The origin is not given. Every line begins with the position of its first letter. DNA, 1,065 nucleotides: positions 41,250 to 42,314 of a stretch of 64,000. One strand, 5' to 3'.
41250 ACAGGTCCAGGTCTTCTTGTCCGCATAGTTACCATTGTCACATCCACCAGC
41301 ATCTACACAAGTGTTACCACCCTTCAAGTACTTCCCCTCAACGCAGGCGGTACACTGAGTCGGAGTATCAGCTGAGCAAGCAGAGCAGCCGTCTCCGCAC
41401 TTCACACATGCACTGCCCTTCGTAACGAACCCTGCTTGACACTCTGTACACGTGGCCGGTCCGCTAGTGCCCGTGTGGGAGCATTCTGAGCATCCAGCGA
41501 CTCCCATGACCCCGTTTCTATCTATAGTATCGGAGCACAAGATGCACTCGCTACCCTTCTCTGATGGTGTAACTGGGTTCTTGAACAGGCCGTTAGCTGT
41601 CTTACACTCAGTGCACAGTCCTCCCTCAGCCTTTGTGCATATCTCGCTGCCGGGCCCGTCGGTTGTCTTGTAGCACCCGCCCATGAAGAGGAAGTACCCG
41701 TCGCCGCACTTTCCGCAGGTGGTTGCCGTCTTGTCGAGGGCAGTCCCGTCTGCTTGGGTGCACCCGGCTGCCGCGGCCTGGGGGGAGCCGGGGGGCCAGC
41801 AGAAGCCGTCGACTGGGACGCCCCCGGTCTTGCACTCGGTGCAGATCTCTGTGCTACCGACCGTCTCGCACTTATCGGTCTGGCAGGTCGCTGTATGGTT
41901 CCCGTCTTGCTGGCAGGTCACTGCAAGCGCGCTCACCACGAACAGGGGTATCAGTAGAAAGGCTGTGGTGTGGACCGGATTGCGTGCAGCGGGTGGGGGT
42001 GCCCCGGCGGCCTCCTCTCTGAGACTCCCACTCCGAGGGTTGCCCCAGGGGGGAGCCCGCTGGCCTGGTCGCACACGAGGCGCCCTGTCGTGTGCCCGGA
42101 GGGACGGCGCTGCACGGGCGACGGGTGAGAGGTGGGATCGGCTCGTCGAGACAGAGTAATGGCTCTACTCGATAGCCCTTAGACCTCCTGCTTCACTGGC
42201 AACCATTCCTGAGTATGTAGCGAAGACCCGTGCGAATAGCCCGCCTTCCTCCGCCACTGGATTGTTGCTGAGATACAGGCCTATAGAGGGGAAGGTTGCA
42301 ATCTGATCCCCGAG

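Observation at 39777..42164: Head VSP has no ATG upstream of its signal peptide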

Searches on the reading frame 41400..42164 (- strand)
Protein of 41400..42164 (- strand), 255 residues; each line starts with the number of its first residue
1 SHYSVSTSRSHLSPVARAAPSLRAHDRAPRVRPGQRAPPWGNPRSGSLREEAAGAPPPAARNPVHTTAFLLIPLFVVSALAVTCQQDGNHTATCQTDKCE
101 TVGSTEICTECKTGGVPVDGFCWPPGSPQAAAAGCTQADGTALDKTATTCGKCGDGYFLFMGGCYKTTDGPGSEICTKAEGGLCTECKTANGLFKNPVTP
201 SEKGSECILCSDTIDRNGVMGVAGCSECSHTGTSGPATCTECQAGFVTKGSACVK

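Call 7: find_homologous_proteins(query=window:41400-42164:-, max_evalue=0.00001)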
Query window:41400-42164:- (255 aa): 26 proteins with E <= 0.00001 among 1386 candidates.
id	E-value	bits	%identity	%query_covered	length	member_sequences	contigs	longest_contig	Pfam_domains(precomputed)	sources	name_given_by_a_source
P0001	1.1e-75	273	68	77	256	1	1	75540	PF03302.19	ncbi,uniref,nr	ncbi:Variant-specific surface protein [Giardia duodenalis]|uniref:Variant-specific surface protein n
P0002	6.8e-55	205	57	69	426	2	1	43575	PF03302.19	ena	-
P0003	1.9e-53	200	53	74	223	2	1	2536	-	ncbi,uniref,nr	ncbi:VSP-like protein [Giardia lamblia P15]|uniref:VSP-like protein n=1 Tax=Giardia intestinalis (st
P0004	6.6e-42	162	51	70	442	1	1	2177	PF03302.19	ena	-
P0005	1.8e-40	157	59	54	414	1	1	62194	PF03302.19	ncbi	ncbi:Variant-specific surface protein, partial [Giardia duodenalis]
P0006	1.4e-39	154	55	53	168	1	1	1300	PF03302.19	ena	-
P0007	2.2e-38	150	51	70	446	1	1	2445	PF03302.19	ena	-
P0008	5.5e-38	149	55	53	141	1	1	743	PF03302.19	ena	-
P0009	6.9e-37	146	66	39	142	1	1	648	-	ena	-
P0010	1.2e-36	145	55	52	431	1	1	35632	PF03302.19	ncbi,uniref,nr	ncbi:Variant-specific surface protein [Giardia duodenalis]|uniref:Variant-specific surface protein n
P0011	1.2e-36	145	56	52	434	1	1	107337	PF03302.19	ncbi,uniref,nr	ncbi:Variant-specific surface protein [Giardia duodenalis]|uniref:Variant-specific surface protein n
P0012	6.5e-36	142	56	52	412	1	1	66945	PF03302.19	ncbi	ncbi:Variant-specific surface protein, partial [Giardia duodenalis]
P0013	1.3e-35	141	76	36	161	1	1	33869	-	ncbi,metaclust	ncbi:DnaJ-type Zn finger domain protein, partial [Giardia duodenalis]|metaclust:status=active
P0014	1.8e-30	124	62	38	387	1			PF03302.19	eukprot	eukprot:XP_001705183.1 VSP [Giardia lamblia ATCC 50803]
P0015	3.0e-29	120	53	47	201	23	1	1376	PF03302.19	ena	-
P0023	1.0e-11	63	97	14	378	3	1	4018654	PF03302.19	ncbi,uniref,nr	ncbi:High cysteine protein [Giardia duodenalis]|uniref:High cysteine protein n=1 Tax=Giardia intesti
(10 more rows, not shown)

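Call 10: find_encoding_contigs(protein=P0013, flank=8000, max_places=4)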
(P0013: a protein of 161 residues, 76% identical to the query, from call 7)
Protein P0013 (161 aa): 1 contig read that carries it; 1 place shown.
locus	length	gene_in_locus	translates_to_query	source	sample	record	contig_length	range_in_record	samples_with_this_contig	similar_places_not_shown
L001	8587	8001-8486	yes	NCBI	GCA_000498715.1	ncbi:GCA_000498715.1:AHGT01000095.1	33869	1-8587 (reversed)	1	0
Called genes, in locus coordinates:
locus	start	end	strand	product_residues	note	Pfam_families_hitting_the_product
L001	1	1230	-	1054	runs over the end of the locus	PF07534:TLD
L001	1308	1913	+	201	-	PF00578:AhpC-TSA, PF08534:Redoxin, PF10417:1-cysPrx_C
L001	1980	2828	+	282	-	-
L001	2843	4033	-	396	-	-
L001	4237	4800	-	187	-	PF14580:LRR_9, PF13855:LRR_8 (faint), PF24048:LRR_NXF1-5 (faint), PF12799:LRR_4, PF23211:LRR_LRWD1 (weak), PF12799:LRR_4 (weak)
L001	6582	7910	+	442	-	-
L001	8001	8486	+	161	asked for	-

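Call 11: find_encoding_contigs(protein=P0023, flank=8000, max_places=4)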
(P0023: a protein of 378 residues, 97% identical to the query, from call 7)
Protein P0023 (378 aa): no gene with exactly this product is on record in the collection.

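Call 12: find_encoding_contigs(protein=P0001, flank=8000, max_places=4)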
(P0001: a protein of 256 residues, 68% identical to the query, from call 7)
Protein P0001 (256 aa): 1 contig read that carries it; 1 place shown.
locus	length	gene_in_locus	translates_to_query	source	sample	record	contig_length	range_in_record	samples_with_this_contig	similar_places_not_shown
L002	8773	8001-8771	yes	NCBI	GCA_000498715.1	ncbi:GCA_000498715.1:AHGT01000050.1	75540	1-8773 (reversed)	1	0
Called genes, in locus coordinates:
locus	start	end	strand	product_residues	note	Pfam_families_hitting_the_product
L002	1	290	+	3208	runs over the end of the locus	-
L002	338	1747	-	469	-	PF13405:EF-hand_6 (faint), PF13499:EF-hand_7 (faint)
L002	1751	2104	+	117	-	-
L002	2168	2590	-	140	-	-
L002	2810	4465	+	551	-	PF00023:Ank (faint), PF13857:Ank_5 (faint), PF13637:Ank_4 (faint), PF12796:Ank_2, PF13606:Ank_3 (faint)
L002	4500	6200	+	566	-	PF00069:Pkinase, PF07714:PK_Tyr_Ser-Thr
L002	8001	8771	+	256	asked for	PF03302:VSP (weak)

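Call 13: find_encoding_contigs(protein=P0002, flank=8000, max_places=4)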
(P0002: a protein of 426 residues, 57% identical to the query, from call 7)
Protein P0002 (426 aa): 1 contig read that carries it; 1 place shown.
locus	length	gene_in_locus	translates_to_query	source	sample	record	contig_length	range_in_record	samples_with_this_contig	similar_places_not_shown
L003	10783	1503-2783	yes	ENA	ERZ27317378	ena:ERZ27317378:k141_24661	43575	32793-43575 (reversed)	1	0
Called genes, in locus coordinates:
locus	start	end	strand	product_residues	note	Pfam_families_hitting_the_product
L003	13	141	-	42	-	-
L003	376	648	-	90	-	-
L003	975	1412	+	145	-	-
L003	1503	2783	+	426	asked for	PF03302:VSP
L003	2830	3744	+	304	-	PF03302:VSP (weak)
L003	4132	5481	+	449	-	PF01896:DNA_primase_S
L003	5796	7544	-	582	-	PF00133:tRNA-synt_1, PF01406:tRNA-synt_1e (faint), PF09334:tRNA-synt_1g, PF19303:Anticodon_3 (weak)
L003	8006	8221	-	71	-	-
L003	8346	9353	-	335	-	-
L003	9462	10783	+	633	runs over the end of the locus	-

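Call 18: list_cluster_members(proteins=[P0023, P0013, P0003])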
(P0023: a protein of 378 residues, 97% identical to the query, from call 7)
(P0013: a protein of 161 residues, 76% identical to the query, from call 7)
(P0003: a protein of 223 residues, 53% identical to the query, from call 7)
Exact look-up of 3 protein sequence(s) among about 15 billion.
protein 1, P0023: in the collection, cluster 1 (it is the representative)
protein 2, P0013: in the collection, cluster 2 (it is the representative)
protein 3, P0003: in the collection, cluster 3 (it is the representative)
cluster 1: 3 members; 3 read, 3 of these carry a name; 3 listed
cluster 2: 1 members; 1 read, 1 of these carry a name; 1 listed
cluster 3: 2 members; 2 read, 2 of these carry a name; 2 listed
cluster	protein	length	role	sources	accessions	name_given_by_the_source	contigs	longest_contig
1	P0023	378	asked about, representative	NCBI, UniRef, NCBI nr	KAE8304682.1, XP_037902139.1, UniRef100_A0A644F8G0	High cysteine protein [Giardia duodenalis] | High cysteine protein n=1 Tax=Giardia intestinalis (strain ATCC 50803 / WB clone C6) ... | High cysteine protein [Giardia intestinalis]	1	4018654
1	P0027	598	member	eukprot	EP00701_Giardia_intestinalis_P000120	XP_001703944.1 VSP [Giardia lamblia ATCC 50803]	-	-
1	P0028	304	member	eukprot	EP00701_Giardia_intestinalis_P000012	XP_001703836.1 VSP [Giardia lamblia ATCC 50803]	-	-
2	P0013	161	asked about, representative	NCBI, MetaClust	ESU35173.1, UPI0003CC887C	DnaJ-type Zn finger domain protein, partial [Giardia duodenalis] | status=active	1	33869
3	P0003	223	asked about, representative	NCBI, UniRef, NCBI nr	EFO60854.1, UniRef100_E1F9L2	VSP-like protein [Giardia lamblia P15] | VSP-like protein n=1 Tax=Giardia intestinalis (strain P15) TaxID=658858 RepID=E1F9L2_GIAIA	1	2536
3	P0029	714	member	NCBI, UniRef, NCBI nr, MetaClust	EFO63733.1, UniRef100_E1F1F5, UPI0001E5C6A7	VSP [Giardia lamblia P15] | VSP n=1 Tax=Giardia intestinalis (strain P15) TaxID=658858 RepID=E1F1F5_GIAIA | status=active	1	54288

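Call 20: find_encoding_contigs(protein=P0003, flank=8000, max_places=4)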
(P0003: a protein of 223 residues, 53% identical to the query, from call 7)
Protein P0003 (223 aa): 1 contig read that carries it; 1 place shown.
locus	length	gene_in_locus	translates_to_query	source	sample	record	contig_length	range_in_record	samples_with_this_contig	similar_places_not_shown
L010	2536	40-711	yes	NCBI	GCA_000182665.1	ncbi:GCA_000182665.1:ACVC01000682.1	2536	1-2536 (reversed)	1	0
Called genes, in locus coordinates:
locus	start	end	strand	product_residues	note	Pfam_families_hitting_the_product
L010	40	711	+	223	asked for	-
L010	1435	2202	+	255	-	PF03302:VSP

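Call 26: find_encoding_contigs(protein=P0029, flank=8000, max_places=3)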
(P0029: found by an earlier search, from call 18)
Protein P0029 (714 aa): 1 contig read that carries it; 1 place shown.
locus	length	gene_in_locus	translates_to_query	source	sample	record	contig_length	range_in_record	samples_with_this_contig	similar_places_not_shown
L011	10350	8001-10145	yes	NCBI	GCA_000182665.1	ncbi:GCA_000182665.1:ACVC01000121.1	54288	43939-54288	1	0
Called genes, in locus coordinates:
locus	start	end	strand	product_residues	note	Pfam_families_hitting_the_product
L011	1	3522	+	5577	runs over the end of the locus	PF08385:DHC_N1, PF08393:DHC_N2, PF12774:AAA_6, PF17852:Dynein_AAA_lid, PF12775:AAA_7, PF17857:AAA_lid_1, PF22597:DYN_lid, PF12780:AAA_8, +9 more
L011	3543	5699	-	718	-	PF13191:AAA_16 (faint), PF00004:AAA (weak), PF07728:AAA_5 (faint), PF13401:AAA_22 (faint), PF00004:AAA, PF17862:AAA_lid_3 (weak)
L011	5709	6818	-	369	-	-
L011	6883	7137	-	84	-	-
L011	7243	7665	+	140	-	PF05495:zf-CHY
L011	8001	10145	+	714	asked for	PF03302:VSP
